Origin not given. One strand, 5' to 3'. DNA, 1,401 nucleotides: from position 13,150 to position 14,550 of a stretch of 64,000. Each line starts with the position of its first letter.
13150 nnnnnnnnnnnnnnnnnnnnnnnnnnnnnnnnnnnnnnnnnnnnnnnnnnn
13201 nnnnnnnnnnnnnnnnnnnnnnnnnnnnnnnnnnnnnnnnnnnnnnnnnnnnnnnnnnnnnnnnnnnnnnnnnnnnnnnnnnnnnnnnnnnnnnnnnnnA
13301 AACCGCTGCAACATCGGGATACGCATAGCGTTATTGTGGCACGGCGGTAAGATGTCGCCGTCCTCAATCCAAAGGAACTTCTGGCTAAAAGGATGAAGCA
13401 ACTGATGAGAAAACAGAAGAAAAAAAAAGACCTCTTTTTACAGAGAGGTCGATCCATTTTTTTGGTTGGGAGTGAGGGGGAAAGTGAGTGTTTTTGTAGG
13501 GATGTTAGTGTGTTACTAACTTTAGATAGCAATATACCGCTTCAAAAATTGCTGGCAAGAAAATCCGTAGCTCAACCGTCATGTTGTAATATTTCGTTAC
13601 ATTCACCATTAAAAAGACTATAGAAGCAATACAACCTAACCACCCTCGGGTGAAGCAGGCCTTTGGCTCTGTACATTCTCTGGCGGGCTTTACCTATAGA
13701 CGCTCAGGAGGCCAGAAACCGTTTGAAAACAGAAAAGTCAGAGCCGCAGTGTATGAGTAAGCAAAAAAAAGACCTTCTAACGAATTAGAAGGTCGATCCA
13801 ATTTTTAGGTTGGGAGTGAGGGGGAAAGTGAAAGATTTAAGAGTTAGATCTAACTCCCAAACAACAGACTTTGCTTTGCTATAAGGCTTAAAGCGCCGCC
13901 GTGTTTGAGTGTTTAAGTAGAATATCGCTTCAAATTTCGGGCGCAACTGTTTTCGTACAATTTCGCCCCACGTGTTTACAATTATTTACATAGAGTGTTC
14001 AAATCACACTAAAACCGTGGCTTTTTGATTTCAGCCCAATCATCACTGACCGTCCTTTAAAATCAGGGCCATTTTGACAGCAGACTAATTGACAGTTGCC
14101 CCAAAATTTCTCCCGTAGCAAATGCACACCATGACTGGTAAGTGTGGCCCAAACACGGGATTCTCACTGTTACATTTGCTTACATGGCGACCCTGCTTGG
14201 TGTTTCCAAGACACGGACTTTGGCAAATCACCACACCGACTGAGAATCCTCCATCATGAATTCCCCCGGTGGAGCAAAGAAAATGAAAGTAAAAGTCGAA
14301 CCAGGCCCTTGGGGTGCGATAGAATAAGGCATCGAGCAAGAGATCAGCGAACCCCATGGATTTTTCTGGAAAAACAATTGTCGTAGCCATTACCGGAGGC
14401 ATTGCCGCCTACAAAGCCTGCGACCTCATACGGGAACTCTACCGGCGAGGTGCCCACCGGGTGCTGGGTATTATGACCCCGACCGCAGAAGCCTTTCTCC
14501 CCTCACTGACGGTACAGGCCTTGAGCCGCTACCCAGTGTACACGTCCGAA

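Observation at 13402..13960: Tandem pair of paralogous sRNA-like units with a conserved C-rich 3' domain and terminators showing compensatory stem changes.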

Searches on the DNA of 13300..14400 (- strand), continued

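Call 62: search_with_rna_model(model_id=R1, sources=[L032, L033, L034, L035, L036, L037, L038, L039, L040, L041, L042, L043, L044, L045, L046, L047, L048, L049, L050, L051, L052], max_evalue=0.001)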
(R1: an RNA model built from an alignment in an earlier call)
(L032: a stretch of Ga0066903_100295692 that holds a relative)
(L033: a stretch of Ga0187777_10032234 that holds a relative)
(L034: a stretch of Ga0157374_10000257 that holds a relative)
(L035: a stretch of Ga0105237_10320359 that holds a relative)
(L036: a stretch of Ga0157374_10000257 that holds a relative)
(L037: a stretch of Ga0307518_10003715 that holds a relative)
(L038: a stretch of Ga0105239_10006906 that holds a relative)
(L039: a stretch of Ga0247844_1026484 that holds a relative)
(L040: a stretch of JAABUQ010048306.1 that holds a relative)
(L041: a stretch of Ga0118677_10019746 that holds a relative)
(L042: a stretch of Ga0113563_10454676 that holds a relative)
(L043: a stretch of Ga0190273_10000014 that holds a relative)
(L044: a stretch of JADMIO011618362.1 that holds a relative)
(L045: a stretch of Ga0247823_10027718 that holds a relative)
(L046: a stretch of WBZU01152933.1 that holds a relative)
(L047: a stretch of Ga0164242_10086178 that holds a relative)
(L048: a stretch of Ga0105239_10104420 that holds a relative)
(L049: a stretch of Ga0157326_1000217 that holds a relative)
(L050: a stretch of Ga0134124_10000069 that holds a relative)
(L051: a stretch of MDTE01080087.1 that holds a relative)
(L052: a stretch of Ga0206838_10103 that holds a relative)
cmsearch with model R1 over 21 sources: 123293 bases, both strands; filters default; matches with E-value up to 0.001: 17.
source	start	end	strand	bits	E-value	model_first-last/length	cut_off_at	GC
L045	1212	1287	-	87.6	2.8e-21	1-73/73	no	0.38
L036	1694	1769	+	87.4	3.2e-21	1-73/73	no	0.41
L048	2142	2217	+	87.4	3.2e-21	1-73/73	no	0.41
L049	1709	1784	-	87.4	3.2e-21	1-73/73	no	0.41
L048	2645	2715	+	85.2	1.3e-20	1-73/73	no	0.39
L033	2177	2248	+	84.2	2.3e-20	1-73/73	no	0.43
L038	5913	5987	+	81.2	1.5e-19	1-73/73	no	0.36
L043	6351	6425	+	81.2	1.5e-19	1-73/73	no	0.36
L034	1794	1863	+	80.4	2.4e-19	1-73/73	no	0.43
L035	640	709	-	80.4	2.4e-19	1-73/73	no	0.43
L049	1454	1521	-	79.8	3.4e-19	1-73/73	no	0.41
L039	291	365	+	70.2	1.2e-16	1-73/73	no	0.4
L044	512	586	+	68.1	4.6e-16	1-73/73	no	0.37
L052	4209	4284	-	48.8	6.4e-11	1-73/73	no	0.39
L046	1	31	-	28.9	1.3e-05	1-31/73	3'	0.55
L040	3033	3066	-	24.8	0.00017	1-73/73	no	0.56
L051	451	495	+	24.5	0.0002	1-73/73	no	0.53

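Call 73: search_with_rna_model(model_id=R1, sources=[L053, L054, L055, L056, L057, L058, L059, L060, L061], max_evalue=0.01)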
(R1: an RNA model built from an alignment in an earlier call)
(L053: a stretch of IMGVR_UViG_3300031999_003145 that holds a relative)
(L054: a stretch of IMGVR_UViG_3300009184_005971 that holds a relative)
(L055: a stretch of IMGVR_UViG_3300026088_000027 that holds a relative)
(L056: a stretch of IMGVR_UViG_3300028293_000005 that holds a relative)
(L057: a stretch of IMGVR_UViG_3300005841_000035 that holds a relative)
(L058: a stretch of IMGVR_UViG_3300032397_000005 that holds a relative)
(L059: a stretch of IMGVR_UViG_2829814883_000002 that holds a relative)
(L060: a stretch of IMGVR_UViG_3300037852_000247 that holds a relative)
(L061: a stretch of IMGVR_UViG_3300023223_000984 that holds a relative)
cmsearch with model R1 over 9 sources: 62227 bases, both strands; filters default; matches with E-value up to 0.01: 2.
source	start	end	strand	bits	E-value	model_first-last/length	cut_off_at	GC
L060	10343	10374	-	18.2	0.0049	1-73/73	no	0.62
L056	758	790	+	17.5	0.0073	1-73/73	no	0.36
